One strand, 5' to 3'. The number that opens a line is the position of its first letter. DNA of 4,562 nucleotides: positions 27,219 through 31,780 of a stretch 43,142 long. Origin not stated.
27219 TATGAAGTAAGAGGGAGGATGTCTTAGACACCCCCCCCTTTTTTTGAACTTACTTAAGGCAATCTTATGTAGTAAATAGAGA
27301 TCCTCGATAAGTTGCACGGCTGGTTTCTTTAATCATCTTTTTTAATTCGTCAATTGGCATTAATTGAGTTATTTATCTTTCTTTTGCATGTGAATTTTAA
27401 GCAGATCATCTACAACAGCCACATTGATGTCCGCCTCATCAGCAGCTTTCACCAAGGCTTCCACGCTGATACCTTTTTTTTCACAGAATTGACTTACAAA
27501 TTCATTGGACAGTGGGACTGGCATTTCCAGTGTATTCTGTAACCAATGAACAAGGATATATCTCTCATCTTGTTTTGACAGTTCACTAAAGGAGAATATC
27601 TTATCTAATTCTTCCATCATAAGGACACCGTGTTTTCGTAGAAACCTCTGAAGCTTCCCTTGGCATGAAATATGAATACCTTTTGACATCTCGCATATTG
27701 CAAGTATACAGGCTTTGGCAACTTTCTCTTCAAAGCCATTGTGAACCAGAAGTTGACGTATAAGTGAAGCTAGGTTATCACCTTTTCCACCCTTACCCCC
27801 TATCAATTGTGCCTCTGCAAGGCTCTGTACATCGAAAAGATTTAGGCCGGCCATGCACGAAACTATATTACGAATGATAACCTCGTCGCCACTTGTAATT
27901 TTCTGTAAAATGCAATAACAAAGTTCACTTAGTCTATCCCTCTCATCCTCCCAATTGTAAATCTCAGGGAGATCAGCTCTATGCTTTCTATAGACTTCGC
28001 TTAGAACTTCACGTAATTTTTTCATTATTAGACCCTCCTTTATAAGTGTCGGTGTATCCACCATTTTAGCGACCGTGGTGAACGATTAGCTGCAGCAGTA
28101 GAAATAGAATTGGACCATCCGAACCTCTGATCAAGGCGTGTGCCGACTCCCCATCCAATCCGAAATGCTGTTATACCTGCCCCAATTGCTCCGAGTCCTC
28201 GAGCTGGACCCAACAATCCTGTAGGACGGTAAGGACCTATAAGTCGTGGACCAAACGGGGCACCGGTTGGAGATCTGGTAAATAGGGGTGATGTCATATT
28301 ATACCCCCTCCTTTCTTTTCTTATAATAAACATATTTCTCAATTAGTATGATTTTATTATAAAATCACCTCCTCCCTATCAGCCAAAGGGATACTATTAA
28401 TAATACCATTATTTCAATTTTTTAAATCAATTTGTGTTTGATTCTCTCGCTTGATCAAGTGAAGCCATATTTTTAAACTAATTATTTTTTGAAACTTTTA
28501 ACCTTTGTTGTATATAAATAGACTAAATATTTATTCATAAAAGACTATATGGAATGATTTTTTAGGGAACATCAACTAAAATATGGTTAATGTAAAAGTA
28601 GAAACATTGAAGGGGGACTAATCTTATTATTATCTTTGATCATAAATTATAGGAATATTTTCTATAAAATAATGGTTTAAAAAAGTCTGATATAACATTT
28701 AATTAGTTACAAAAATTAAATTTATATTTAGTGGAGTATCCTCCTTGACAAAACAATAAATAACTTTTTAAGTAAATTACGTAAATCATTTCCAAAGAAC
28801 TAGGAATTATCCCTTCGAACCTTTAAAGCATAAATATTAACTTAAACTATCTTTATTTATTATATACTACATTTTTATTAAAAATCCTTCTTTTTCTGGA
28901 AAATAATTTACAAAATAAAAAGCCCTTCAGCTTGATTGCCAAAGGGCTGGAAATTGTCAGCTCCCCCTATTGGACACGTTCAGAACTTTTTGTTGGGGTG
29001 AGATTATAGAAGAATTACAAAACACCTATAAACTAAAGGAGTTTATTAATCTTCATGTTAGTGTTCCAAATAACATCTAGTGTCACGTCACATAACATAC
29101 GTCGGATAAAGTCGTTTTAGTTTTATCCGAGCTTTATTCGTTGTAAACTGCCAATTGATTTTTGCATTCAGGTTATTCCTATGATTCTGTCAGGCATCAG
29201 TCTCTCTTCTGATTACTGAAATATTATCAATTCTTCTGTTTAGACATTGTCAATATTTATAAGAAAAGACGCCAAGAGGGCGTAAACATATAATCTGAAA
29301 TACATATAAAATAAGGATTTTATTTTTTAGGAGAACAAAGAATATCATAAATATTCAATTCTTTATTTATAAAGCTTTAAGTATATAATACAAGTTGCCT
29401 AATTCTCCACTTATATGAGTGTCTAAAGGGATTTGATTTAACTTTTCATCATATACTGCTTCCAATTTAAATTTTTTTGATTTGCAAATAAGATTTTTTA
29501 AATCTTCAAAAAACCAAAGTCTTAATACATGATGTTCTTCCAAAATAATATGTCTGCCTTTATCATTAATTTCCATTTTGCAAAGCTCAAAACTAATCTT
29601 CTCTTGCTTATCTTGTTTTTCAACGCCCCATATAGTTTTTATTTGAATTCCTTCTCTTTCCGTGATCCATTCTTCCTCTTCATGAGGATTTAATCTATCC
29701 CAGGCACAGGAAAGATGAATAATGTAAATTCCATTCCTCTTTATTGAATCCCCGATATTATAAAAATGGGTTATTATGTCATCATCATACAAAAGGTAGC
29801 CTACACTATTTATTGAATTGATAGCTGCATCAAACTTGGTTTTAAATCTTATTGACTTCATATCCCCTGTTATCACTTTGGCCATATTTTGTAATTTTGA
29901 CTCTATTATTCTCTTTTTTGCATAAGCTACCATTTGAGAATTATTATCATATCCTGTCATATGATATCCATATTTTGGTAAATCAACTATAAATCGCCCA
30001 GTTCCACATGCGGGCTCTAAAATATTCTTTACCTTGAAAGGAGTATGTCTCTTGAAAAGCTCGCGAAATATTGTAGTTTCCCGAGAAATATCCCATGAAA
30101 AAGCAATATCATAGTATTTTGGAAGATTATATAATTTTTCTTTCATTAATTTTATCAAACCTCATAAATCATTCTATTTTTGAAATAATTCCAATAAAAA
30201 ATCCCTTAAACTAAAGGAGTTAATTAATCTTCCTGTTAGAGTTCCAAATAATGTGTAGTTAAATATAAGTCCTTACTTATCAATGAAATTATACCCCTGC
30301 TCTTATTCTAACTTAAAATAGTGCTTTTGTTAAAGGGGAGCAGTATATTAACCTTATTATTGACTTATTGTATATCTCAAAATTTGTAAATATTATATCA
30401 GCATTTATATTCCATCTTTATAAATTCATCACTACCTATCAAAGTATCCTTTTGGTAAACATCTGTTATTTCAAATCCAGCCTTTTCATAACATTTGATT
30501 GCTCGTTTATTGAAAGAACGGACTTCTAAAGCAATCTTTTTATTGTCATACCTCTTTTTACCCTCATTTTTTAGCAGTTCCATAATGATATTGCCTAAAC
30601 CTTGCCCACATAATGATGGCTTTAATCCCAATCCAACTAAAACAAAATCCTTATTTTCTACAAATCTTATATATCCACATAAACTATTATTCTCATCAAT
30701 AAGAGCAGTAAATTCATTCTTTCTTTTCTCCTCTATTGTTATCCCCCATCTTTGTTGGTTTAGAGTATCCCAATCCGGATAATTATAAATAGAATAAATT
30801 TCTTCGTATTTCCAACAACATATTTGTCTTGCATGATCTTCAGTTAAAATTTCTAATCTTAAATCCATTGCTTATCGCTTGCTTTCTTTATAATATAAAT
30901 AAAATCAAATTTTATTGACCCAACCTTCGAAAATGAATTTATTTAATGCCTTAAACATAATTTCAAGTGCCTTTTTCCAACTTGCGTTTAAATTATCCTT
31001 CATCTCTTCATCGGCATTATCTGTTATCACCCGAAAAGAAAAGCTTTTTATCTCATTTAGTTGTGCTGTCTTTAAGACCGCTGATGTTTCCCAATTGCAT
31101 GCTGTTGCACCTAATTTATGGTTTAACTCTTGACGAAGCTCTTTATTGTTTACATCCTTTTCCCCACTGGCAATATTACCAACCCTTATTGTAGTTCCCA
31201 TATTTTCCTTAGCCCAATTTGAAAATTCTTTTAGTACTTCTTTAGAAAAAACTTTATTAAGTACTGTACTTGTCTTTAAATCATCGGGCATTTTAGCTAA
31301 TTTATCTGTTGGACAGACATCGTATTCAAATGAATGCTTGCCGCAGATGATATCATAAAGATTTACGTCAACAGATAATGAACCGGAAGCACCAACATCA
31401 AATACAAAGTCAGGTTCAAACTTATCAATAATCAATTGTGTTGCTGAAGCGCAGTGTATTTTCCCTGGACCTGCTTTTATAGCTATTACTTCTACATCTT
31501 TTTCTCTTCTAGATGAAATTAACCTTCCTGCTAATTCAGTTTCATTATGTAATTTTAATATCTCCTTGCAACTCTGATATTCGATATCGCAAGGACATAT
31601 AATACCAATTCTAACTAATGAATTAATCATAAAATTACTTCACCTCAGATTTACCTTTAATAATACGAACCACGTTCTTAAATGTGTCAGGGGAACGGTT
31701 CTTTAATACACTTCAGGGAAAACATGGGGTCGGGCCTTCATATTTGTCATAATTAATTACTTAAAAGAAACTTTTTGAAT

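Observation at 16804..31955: Fifteen-kb accessory island built from five cassettes separated by a conserved terminator/promoter junction element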

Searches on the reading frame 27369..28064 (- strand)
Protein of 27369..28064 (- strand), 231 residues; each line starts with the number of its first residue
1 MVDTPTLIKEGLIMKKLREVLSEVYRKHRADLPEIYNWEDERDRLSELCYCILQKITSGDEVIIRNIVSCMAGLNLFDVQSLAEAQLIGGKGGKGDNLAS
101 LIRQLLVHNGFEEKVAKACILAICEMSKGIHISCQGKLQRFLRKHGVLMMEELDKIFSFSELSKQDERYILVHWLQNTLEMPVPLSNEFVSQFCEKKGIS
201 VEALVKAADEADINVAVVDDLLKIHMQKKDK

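Call 11: search_protein_families(library=pfam, proteins=[window:27369-28064:-], max_evalue=0.01)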
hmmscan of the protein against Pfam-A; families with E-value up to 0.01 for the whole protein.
window:27369-28064:- (231 aa): 0 families

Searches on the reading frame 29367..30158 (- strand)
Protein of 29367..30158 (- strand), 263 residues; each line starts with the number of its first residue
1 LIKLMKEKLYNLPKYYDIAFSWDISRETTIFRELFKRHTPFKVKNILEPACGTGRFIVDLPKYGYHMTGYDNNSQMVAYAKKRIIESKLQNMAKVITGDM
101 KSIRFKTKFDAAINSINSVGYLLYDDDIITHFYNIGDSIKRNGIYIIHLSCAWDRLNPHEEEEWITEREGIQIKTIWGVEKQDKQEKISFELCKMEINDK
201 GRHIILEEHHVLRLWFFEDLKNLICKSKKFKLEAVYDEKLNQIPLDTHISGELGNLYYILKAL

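Call 11: search_protein_families(library=pfam, proteins=[window:29367-30158:-], max_evalue=0.01)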
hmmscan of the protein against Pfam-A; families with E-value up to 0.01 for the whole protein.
window:29367-30158:- (263 aa): 6 families
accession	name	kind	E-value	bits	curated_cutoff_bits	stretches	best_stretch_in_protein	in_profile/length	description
PF13649.12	Methyltransf_25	-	3e-11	44.3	27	1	46-143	1-97/97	Methyltransferase domain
PF08241.18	Methyltransf_11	-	1.2e-08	35.9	21.2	1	47-143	1-91/95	Methyltransferase domain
PF13847.12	Methyltransf_31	-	4.5e-08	33.3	27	1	44-152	5-114/145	Methyltransferase domain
PF08242.18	Methyltransf_12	-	2.7e-06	28.4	30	1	47-144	1-97/98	Methyltransferase domain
PF03848.20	TehB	-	9.3e-05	22.4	20.4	1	42-132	30-116/193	Tellurite resistance protein TehB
PF13489.12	Methyltransf_23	-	0.0095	16.1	27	0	40-92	20-65/164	Methyltransferase domain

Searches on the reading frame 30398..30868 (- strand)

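Call 44: search_protein_families(library=pfam, proteins=[window:30398-30868:-], max_evalue=1)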
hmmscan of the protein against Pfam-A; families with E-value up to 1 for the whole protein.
window:30398-30868:- (156 aa): 6 families
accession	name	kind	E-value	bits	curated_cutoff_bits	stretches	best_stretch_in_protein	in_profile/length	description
PF00583.31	Acetyltransf_1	-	6.1e-13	49.5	20.7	1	23-132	6-116/116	Acetyltransferase (GNAT) family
PF13673.13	Acetyltransf_10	-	6.6e-09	36.3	23.6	1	44-142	25-117/128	Acetyltransferase (GNAT) domain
PF13508.13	Acetyltransf_7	-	1.8e-07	31.9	27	1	56-133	7-83/84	Acetyltransferase (GNAT) domain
PF13302.13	Acetyltransf_3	-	1e-06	29.9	25.4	1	3-133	2-138/138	Acetyltransferase (GNAT) domain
PF08445.16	FR47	-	0.0055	17.1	22.1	1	73-136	20-81/86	FR47-like protein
PF13523.12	Acetyltransf_8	-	0.1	12.6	27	1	88-135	93-140/145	Acetyltransferase (GNAT) domain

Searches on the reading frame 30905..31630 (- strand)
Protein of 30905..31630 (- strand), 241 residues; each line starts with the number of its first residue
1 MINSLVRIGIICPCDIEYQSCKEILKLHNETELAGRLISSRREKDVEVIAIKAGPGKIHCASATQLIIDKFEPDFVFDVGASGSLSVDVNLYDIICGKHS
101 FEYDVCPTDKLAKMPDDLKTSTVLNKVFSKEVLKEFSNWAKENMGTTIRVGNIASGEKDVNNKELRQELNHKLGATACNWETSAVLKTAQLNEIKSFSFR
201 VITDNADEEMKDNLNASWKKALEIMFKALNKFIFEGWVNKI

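Call 44: search_protein_families(library=pfam, proteins=[window:30905-31630:-], max_evalue=1)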
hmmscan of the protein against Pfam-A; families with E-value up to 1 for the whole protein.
window:30905-31630:- (241 aa): 2 families
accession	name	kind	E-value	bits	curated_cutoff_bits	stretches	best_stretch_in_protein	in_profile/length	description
PF01048.26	PNP_UDP_1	-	3.8e-20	72.7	25.1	1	7-229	1-228/233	Phosphorylase superfamily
PF14265.11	DUF4355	-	0.079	13.6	25.4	1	119-219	4-111/124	Capsid assembly scaffolding protein Gp46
